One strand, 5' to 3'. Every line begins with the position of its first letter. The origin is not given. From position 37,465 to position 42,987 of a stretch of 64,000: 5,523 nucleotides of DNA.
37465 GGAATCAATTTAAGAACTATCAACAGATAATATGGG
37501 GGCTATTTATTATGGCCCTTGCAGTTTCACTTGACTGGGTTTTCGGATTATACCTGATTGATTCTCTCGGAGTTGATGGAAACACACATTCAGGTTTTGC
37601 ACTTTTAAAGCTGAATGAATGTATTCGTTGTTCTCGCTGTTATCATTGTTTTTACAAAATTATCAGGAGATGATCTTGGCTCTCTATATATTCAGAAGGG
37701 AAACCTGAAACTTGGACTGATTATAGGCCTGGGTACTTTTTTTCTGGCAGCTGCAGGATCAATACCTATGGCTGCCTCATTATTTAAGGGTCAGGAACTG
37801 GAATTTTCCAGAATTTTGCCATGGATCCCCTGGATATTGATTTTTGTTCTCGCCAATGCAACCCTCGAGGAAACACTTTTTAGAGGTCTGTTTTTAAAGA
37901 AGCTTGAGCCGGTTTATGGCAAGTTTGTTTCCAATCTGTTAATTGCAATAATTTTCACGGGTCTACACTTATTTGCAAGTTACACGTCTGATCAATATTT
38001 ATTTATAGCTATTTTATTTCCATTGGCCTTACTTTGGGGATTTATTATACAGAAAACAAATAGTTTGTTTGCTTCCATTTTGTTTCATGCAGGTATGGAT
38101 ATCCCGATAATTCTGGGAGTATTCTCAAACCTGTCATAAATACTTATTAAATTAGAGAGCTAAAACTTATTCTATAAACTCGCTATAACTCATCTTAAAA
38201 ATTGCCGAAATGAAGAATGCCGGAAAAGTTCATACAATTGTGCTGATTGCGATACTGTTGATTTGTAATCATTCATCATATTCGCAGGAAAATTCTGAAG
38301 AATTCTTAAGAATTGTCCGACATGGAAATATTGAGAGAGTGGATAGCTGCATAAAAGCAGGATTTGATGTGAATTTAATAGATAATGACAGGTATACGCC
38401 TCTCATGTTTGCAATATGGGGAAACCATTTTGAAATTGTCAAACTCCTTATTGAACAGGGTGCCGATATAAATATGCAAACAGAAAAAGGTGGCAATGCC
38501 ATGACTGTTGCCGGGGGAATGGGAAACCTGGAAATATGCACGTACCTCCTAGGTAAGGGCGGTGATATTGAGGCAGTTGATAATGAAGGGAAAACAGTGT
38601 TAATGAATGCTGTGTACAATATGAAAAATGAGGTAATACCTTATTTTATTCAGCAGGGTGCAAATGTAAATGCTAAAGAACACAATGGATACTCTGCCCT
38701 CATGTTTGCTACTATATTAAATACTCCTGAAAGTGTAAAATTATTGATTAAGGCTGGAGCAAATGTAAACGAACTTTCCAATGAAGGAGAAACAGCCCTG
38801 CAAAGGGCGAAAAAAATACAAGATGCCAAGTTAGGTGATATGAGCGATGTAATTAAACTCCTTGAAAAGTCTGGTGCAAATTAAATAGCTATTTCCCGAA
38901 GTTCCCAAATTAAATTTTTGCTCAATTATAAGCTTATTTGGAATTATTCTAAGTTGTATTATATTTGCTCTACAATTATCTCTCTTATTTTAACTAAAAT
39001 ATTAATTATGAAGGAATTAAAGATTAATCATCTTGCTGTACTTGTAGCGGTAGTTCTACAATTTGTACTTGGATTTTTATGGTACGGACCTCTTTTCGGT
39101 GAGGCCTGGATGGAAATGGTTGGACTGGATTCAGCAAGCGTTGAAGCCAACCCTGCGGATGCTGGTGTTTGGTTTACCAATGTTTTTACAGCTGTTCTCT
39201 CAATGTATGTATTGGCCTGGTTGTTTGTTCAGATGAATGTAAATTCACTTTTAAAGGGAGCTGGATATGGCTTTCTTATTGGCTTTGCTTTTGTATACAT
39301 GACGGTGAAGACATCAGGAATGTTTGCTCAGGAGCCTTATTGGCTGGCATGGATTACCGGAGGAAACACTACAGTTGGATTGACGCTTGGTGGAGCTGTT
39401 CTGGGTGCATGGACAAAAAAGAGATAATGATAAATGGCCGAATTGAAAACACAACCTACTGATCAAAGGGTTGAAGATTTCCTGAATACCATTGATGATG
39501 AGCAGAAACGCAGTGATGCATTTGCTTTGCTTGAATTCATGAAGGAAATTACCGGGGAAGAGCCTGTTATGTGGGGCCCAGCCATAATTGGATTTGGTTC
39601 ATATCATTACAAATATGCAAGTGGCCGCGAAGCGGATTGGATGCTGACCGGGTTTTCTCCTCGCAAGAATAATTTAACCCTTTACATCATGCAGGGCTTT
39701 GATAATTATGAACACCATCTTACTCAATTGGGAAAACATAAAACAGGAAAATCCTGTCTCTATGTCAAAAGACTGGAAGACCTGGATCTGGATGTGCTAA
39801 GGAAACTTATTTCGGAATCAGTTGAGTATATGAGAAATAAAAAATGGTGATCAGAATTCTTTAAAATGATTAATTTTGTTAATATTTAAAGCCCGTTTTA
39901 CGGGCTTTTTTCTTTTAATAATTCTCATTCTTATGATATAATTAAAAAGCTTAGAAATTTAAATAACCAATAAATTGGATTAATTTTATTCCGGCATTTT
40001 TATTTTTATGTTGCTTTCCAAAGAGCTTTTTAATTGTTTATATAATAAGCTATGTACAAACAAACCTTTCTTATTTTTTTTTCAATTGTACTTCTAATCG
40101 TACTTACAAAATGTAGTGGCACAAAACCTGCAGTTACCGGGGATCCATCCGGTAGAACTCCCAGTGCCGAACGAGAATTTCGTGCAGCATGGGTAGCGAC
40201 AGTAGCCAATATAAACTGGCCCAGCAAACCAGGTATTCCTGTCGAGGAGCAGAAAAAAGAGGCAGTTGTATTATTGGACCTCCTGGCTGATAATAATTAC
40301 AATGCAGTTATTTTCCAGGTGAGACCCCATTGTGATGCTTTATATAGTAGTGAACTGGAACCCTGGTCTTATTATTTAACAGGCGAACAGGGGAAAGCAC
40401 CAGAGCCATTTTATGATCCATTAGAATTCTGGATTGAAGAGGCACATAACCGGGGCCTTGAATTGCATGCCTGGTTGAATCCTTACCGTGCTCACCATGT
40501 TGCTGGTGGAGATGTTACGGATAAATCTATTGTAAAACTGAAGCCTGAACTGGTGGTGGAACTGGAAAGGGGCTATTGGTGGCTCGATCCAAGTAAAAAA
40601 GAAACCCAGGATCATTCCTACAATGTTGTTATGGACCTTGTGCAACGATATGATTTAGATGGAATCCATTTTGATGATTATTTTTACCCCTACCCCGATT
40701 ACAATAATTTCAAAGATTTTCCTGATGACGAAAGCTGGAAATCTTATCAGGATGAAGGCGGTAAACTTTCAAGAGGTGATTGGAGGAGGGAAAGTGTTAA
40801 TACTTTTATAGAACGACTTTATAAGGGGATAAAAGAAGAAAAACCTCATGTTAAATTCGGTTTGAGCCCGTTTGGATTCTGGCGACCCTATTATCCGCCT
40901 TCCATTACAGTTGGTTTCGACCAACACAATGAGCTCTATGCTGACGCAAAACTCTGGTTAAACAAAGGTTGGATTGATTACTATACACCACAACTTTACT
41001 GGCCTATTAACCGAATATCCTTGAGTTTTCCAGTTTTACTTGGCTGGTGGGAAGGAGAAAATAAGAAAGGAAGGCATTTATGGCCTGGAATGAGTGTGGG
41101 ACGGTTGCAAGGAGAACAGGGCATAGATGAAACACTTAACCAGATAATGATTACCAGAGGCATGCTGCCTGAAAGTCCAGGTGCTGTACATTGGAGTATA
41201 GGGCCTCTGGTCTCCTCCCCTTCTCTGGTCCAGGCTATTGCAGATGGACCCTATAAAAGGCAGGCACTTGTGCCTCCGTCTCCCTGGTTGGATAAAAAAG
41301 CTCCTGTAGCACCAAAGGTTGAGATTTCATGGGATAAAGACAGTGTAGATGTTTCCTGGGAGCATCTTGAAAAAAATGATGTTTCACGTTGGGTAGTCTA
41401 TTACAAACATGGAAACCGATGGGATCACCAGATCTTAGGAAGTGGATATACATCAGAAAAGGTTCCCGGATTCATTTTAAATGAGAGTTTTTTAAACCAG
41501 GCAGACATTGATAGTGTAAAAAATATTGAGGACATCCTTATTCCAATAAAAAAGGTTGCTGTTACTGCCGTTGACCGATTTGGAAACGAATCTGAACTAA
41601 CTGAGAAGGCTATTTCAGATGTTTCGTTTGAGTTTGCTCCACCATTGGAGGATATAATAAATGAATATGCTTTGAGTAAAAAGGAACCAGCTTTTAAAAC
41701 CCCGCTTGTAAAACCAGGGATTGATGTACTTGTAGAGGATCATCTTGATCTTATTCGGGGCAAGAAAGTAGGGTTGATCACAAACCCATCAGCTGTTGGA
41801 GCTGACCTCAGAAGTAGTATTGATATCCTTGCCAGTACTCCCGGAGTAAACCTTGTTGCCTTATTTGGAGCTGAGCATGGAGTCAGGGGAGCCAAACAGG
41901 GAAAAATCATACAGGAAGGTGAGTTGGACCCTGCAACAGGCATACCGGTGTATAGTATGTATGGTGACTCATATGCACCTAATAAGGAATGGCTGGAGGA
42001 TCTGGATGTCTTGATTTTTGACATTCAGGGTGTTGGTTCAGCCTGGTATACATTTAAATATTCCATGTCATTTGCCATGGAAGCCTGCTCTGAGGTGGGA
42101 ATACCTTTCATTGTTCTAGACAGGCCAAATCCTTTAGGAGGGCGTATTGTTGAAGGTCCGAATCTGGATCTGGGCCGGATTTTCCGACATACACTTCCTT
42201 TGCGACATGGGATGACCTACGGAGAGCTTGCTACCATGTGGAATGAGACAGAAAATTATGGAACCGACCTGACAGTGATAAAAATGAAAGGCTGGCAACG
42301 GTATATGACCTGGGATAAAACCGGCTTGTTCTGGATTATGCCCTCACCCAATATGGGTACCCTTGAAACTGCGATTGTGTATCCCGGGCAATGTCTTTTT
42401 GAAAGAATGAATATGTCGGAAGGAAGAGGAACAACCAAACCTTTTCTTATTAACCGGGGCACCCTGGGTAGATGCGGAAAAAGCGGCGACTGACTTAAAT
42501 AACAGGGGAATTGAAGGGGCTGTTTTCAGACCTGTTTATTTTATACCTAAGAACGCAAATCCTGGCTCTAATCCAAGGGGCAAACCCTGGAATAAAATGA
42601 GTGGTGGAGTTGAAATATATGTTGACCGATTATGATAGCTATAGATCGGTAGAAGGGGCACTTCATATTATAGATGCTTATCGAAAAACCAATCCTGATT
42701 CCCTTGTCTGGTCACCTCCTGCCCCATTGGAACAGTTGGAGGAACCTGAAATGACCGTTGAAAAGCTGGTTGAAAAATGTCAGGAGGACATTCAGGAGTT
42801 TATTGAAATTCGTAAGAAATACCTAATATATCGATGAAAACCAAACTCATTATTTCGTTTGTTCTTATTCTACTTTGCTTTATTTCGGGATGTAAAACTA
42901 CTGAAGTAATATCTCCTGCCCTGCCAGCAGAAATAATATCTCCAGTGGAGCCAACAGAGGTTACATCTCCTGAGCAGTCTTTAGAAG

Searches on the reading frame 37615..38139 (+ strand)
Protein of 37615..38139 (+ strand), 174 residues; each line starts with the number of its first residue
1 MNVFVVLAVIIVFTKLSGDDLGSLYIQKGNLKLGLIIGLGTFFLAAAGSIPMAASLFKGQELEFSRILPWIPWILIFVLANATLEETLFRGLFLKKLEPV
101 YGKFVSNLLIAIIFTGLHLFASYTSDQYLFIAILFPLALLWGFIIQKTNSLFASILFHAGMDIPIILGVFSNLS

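Call 46: search_protein_families(library=pfam, proteins=[window:37615-38139:+], max_evalue=0.001)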
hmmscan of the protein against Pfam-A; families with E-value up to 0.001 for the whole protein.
window:37615-38139:+ (174 aa): 1 family
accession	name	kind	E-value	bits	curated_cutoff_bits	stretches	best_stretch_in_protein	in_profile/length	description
PF02517.21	Rce1-like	-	9.1e-16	58.4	22.4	1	70-163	4-92/93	Type II CAAX prenyl endopeptidase Rce1-like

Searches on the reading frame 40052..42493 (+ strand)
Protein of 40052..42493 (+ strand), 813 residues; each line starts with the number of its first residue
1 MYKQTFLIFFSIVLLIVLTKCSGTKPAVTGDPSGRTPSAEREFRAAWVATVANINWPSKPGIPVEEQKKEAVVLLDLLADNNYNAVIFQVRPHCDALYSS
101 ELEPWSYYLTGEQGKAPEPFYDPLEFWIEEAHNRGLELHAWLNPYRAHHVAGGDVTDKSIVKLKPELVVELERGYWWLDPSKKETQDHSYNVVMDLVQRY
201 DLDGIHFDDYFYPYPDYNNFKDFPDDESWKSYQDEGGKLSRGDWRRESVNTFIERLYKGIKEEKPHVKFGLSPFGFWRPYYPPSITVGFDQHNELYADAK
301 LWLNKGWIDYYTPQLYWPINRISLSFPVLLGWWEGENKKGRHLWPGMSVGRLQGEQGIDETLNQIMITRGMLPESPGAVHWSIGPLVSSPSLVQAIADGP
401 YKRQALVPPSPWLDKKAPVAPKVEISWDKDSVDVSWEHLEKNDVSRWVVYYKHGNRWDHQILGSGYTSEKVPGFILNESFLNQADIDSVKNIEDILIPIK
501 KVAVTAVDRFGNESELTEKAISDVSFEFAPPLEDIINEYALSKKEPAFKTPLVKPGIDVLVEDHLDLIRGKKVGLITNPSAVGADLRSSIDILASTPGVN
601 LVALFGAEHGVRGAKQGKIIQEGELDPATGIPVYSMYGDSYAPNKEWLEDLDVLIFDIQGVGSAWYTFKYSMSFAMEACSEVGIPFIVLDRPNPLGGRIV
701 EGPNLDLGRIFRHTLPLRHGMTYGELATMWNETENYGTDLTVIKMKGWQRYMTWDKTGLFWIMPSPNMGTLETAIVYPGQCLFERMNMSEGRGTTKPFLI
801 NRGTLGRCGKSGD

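Call 46: search_protein_families(library=pfam, proteins=[window:40052-42493:+], max_evalue=0.001)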
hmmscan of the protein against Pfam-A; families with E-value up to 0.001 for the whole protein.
window:40052-42493:+ (813 aa): 3 families
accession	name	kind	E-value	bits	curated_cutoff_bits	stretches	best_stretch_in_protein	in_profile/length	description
PF07075.17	NamZ_N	-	3.4e-69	232.8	26.9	1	573-771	1-202/203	Exo-beta-N-acetylmuramidase NamZ, N-terminal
PF02638.21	GHL10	-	3.1e-56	191.2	27.9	1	42-339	1-285/311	Glycosyl hydrolase-like 10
PF20732.2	NamZ_C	-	1.4e-07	32.8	25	1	775-799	1-25/152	Exo-beta-N-acetylmuramidase NamZ, C-terminal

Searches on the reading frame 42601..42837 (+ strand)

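Call 46: search_protein_families(library=pfam, proteins=[window:42601-42837:+], max_evalue=0.001)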
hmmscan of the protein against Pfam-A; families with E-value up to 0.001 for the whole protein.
window:42601-42837:+ (78 aa): 1 family
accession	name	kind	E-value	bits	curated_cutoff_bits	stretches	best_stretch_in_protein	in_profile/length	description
PF20732.2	NamZ_C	-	1.6e-06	29.4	25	1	7-77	74-152/152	Exo-beta-N-acetylmuramidase NamZ, C-terminal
